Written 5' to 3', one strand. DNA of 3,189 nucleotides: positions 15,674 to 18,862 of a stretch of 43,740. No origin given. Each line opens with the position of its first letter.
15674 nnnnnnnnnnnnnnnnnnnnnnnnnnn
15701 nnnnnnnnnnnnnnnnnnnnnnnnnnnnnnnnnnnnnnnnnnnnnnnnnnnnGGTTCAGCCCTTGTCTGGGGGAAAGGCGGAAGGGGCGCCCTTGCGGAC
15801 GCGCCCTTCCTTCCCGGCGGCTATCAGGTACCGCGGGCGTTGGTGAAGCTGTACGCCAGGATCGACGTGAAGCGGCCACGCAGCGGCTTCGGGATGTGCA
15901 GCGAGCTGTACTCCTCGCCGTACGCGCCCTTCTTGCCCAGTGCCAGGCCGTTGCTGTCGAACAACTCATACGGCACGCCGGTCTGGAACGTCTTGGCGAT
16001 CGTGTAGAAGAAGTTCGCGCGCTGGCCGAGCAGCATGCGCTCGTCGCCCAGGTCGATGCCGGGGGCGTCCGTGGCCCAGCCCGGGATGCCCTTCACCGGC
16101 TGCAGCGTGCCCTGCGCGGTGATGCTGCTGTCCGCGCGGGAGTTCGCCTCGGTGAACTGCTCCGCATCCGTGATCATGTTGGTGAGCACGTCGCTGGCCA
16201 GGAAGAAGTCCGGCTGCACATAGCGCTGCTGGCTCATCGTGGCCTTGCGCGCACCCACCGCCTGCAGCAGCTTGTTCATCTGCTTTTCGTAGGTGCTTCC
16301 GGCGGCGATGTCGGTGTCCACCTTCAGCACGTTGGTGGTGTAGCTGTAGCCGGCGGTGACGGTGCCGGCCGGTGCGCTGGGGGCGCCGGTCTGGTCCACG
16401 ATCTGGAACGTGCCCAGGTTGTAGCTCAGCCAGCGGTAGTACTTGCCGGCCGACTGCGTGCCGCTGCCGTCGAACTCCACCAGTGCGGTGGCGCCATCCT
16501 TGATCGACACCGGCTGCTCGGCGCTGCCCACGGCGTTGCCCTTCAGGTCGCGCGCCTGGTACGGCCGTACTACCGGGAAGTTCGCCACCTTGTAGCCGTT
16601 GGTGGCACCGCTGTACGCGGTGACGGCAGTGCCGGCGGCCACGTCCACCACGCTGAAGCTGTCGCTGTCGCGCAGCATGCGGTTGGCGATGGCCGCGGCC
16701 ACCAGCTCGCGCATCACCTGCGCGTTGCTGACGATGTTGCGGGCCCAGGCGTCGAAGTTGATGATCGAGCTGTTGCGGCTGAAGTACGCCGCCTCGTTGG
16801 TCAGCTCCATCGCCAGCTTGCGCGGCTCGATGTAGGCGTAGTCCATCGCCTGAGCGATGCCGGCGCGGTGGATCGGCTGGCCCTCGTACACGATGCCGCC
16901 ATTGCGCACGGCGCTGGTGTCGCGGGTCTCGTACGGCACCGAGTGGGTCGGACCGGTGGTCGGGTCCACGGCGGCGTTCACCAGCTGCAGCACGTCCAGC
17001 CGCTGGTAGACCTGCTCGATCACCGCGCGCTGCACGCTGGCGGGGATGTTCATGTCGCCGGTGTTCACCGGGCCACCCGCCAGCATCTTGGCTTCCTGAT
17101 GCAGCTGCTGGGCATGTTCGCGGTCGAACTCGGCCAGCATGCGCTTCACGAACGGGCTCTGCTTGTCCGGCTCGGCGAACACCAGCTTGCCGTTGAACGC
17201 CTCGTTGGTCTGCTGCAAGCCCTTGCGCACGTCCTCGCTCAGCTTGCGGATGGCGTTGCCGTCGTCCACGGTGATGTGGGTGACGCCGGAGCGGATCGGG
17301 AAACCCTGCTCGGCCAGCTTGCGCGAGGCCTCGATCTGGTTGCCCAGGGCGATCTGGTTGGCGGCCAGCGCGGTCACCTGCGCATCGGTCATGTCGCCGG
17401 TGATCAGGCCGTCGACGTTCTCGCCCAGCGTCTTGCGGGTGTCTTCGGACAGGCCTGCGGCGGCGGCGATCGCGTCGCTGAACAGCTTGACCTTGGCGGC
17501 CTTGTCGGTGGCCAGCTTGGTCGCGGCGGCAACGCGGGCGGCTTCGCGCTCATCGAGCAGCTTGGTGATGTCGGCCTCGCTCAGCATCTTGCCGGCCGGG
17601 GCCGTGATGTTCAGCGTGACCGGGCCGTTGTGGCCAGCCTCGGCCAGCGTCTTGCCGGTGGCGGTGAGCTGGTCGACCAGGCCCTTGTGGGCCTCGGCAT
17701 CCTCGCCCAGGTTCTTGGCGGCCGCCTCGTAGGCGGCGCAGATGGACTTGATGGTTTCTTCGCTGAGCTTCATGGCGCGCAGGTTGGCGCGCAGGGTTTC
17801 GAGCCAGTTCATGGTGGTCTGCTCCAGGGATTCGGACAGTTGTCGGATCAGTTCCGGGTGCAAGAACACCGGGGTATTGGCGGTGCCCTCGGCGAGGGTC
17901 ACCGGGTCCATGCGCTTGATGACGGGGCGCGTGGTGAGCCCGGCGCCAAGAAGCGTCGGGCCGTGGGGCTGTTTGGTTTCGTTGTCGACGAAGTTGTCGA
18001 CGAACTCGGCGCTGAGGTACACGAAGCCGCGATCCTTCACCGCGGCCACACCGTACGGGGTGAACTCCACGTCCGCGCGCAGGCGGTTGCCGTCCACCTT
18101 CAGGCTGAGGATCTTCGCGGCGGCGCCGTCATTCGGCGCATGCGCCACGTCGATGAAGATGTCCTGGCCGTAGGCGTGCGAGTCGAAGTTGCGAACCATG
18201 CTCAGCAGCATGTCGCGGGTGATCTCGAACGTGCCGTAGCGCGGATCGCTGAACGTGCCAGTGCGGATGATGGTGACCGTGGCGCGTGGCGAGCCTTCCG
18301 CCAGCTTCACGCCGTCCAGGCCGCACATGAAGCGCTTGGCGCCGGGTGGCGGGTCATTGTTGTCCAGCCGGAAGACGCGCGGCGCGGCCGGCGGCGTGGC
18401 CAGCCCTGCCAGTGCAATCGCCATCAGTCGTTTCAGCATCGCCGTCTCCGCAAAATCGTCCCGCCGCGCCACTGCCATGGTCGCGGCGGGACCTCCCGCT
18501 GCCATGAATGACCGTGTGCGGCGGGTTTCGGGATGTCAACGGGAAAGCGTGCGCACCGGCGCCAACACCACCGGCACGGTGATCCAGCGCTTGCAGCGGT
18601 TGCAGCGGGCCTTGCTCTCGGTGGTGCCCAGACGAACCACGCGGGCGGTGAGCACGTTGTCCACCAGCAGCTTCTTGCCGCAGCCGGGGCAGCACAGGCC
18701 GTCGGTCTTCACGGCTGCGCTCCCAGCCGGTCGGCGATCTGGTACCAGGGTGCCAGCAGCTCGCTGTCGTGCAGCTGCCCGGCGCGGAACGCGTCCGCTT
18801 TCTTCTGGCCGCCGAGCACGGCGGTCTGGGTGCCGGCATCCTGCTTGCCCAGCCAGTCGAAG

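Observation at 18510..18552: Conserved 43-nt promoter-like element at the head of four late modules, plus a core-only copy before int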

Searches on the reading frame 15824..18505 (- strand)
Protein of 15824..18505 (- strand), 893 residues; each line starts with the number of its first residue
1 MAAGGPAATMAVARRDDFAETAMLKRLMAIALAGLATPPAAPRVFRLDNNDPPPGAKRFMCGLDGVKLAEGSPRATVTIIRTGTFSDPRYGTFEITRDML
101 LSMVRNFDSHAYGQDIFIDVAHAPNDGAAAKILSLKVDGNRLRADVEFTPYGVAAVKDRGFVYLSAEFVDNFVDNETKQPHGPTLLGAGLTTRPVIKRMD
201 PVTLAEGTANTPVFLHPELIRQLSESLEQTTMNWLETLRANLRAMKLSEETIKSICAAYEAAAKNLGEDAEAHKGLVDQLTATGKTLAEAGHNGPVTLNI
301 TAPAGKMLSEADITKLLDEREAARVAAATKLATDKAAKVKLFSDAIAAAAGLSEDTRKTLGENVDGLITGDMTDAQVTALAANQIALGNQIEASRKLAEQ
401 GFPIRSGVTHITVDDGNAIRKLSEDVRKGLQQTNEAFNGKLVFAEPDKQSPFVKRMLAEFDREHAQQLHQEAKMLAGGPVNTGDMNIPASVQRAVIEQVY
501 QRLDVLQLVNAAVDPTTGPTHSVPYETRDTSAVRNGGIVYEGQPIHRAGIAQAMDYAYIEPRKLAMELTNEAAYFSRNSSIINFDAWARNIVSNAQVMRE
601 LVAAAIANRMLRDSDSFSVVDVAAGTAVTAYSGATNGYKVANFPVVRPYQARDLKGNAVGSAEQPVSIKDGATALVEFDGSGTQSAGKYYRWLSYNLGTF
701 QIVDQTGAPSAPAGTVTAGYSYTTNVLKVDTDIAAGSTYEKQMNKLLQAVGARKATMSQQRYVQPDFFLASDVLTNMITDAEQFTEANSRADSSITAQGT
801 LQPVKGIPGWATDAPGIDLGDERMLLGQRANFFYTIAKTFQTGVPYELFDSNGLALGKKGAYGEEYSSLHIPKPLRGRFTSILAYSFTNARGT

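Call 10: search_protein_families(library=pfam, proteins=[window:15824-18505:-])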
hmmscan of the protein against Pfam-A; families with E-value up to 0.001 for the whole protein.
window:15824-18505:- (893 aa): 1 family
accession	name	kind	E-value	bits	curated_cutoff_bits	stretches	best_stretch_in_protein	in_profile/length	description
PF10123.14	Mu-like_Pro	-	5.3e-09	36.5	25.2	1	93-336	22-239/330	Mu-like prophage I protein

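Call 19: search_protein_families(library=phrogs, max_evalue=0.001, proteins=[window:15824-18505:-])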
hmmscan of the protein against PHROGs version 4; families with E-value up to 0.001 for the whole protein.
window:15824-18505:- (893 aa): 1 family
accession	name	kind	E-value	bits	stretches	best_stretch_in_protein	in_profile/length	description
phrog_328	-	head and packaging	1.5e-09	39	1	92-379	44-265/339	head maturation protease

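Call 30: find_related_loci(query=window:15824-18505:-, collection=viral_contigs, flank=1500)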
Query window:15824-18505:- (893 aa) in viral_contigs; peptide patterns used: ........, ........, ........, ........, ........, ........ (x = any residue, [..] = any of these).
7 stretches matched a pattern; 5 encode a relative of the query (tblastn E <= 1e-3); 5 distinct loci.
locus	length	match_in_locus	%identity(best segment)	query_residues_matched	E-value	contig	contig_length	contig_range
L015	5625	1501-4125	86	18-892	0e+0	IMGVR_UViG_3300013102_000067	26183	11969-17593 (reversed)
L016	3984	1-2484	66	67-893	0e+0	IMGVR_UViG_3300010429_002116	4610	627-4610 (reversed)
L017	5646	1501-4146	58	31-893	0e+0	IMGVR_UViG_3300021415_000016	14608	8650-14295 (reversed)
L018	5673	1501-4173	73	2-891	0e+0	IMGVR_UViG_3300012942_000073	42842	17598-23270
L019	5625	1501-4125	83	18-892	0e+0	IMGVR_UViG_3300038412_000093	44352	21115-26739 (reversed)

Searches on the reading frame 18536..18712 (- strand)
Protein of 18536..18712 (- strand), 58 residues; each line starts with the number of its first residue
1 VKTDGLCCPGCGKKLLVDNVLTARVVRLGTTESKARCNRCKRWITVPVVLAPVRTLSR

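Call 10: search_protein_families(library=pfam, proteins=[window:18536-18712:-])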
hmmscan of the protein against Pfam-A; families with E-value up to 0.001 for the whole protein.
window:18536-18712:- (58 aa): 0 families

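Call 19: search_protein_families(library=phrogs, max_evalue=0.001, proteins=[window:18536-18712:-])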
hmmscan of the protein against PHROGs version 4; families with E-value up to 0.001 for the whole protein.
window:18536-18712:- (58 aa): 0 families

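Call 59: search_protein_families(library=pfam, max_evalue=0.05, proteins=[window:18536-18712:-])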
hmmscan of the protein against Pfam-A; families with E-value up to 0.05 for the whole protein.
window:18536-18712:- (58 aa): 1 family
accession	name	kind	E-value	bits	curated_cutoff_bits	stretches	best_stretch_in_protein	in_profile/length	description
PF22289.1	DmmA-like_C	-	0.0078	16.6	27.4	0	4-18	17-31/44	Dimethylamine monooxygenase subunit DmmA-like, C-terminal domain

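Call 73: search_protein_families(library=ncbifam, max_evalue=0.1, proteins=[window:18536-18712:-])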
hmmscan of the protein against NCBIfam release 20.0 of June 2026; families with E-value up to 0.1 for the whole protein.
window:18536-18712:- (58 aa): 2 families
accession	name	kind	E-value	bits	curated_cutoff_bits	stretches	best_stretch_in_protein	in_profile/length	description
NF001606.0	PRK00398.1-3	equivalog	0.021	14.6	72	0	36-46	4-14/44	DNA-directed RNA polymerase subunit P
NF047912.1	ECs_2282_CxxC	subfamily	0.032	14.2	37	0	8-45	5-38/60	ECs_2282 family putative zinc-binding protein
